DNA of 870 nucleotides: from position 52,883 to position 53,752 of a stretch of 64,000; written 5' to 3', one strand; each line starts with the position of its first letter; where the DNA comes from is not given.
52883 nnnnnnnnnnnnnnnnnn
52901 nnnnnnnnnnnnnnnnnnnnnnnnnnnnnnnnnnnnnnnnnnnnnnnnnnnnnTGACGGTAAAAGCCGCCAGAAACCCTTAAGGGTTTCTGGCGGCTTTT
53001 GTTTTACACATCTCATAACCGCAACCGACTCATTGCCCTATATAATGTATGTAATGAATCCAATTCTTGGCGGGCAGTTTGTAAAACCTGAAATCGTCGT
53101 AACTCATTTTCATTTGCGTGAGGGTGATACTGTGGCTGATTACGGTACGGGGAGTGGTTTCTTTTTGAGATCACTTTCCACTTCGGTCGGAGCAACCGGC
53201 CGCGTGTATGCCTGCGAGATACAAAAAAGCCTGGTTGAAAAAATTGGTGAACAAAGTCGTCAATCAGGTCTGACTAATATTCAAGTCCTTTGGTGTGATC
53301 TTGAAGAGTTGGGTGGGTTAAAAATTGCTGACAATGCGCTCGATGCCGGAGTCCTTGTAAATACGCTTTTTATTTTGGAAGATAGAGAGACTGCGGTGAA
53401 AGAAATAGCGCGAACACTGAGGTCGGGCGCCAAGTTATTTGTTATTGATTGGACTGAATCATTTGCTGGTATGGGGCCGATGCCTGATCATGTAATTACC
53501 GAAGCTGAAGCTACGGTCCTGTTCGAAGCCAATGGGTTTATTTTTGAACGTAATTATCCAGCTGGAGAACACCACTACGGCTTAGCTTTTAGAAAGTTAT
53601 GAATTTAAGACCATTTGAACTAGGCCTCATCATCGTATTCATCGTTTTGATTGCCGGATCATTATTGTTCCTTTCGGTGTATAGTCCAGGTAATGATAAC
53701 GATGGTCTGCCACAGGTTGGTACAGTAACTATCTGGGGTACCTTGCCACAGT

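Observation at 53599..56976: Tandem array of five paralogous VirB2/TrbC-pilin-like two-helix proteins next to an orphan MalE-like substrate-binding protein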

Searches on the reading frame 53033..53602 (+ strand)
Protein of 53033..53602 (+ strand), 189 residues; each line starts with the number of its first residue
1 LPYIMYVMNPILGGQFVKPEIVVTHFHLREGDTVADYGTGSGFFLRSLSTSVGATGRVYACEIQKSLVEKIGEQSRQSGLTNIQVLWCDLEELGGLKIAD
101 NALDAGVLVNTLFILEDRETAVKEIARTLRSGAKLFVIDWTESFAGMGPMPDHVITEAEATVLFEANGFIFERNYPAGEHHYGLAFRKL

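Call 3: search_protein_families(library=pfam, proteins=[window:53033-53602:+], max_evalue=1)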
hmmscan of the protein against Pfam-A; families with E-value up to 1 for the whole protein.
window:53033-53602:+ (189 aa): 16 families
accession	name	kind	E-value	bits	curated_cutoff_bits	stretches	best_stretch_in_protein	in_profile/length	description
PF08241.18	Methyltransf_11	-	5.3e-13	49.9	21.2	1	36-136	2-94/95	Methyltransferase domain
PF13649.12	Methyltransf_25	-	2.3e-11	44.7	27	1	34-132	1-96/97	Methyltransferase domain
PF13847.12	Methyltransf_31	-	1.9e-10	41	27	1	29-141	2-113/145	Methyltransferase domain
PF01209.24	Ubie_methyltran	-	1.7e-09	37.9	20.1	1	25-141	42-155/233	ubiE/COQ5 methyltransferase family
PF08704.16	GCD14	-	4e-05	23.8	26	1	21-94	31-105/247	tRNA methyltransferase complex GCD14 subunit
PF01135.25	PCMT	-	5e-05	23.6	20.3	1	24-89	67-132/210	Protein-L-isoaspartate(D-aspartate) O-methyltransferase (PCMT)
PF08242.18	Methyltransf_12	-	0.00016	22.7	30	1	36-135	2-98/98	Methyltransferase domain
PF01728.25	FtsJ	-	0.0032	17.9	24.1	1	24-72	14-62/181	FtsJ-like methyltransferase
PF02390.23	Methyltransf_4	-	0.0037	17.2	24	1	33-90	4-60/173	Putative methyltransferase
PF13489.12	Methyltransf_23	-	0.0057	16.8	27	1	28-174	20-139/164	Methyltransferase domain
PF13679.12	Methyltransf_32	-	0.01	16.2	27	1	29-81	24-80/143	Methyltransferase domain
PF00398.26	RrnaAD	-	0.012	15.2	24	1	22-89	22-84/263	Ribosomal RNA adenine dimethylase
PF05148.21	Methyltransf_8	-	0.07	13.4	27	1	82-144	105-163/219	Hypothetical methyltransferase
PF12847.13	Methyltransf_18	-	0.11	13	27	1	28-89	12-73/151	Methyltransferase domain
PF01269.23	Fibrillarin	-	0.14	11.7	27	1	23-70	64-111/227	Fibrillarin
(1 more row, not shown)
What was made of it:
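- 53033..53602 (+): Class I SAM-dependent methyltransferase of unknown substrate. The longest ORF starts at 53033; the independent gene call of 182 aa starts at 53054. It overlaps the next gene by 4 nt. Methyltransf_11/25/31 at E 5e-13 to 2e-10 (call 3).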

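Call 4: search_protein_families(library=ncbifam, proteins=[window:53033-53602:+], max_evalue=1)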
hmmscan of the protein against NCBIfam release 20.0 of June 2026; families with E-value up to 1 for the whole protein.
window:53033-53602:+ (189 aa): 40 families (the best 25 are shown)
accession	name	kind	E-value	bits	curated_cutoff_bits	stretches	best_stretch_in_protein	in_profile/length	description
NF008823.0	PRK11873.1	subfamily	3.3e-13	49.7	263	1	27-159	74-199/272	arsenite methyltransferase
NF001240.0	PRK00216.1-1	equivalog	4.4e-13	48.9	378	1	20-142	53-173/251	bifunctional demethylmenaquinone methyltransferase/2-methoxy-6-polyprenyl-1,4-benzoquinol methylase UbiE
NF047649.1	MTase_UXPK_star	exception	1.5e-09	37.3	460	1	27-139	74-183/283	methyltransferase/UXPK-star double selenoprotein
NF041537.1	ArsM_AhpD_UU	exception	3.2e-09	36.1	510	1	28-139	74-182/345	arsenite methyltransferase/AhpD domain selenoprotein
NF041536.1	ArsM_DUF2284_UU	exception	7e-09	34.5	575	1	28-139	74-182/459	arsenite methyltransferase/DUF2284 domain selenoprotein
NF052510.1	methyltran_MpqE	exception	4.5e-08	32.8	335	1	21-142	37-156/234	methyl-plastoquinone biosynthesis methyltransferase MpqE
NF045667.1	MTase_DVU1556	equivalog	5.1e-08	32.6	155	1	23-141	15-123/213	DVU_1556 family methyltransferase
NF010549.0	PRK13942.1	equivalog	5.4e-07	29.3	282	1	21-89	68-136/215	protein-L-isoaspartate O-methyltransferase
NF001244.0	PRK00216.1-5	equivalog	7.3e-07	28.7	216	1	23-142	41-158/236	bifunctional demethylmenaquinone methyltransferase/2-methoxy-6-polyprenyl-1,4-benzoquinol methylase UbiE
TIGR01934.1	MenG_MenH_UbiE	subfamily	7.3e-06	25.4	158.35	1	22-142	31-146/223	ubiquinone/menaquinone biosynthesis methyltransferase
NF001243.0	PRK00216.1-4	equivalog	1.4e-05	24.6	235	1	22-139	39-153/237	demethylmenaquinone methyltransferase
NF053511.1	tRNA_U34_MnmM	equivalog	1.9e-05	24.3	135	1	27-84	14-72/183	tRNA 5-(aminomethyl)-2-thiouridylate-methyltransferase MnmM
TIGR02752.1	MenG_heptapren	equivalog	6.5e-05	22.6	419.85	1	23-139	38-151/231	demethylmenaquinone methyltransferase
NF040538.1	methyl_ArsM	equivalog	9.9e-05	21.7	500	1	28-71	59-102/356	arsinothricin biosynthesis methyltransferase ArsM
TIGR02469.1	CbiT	equivalog_domain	0.00011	22.5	78.3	1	22-91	11-79/124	precorrin-6Y C5,15-methyltransferase (decarboxylating) subunit CbiT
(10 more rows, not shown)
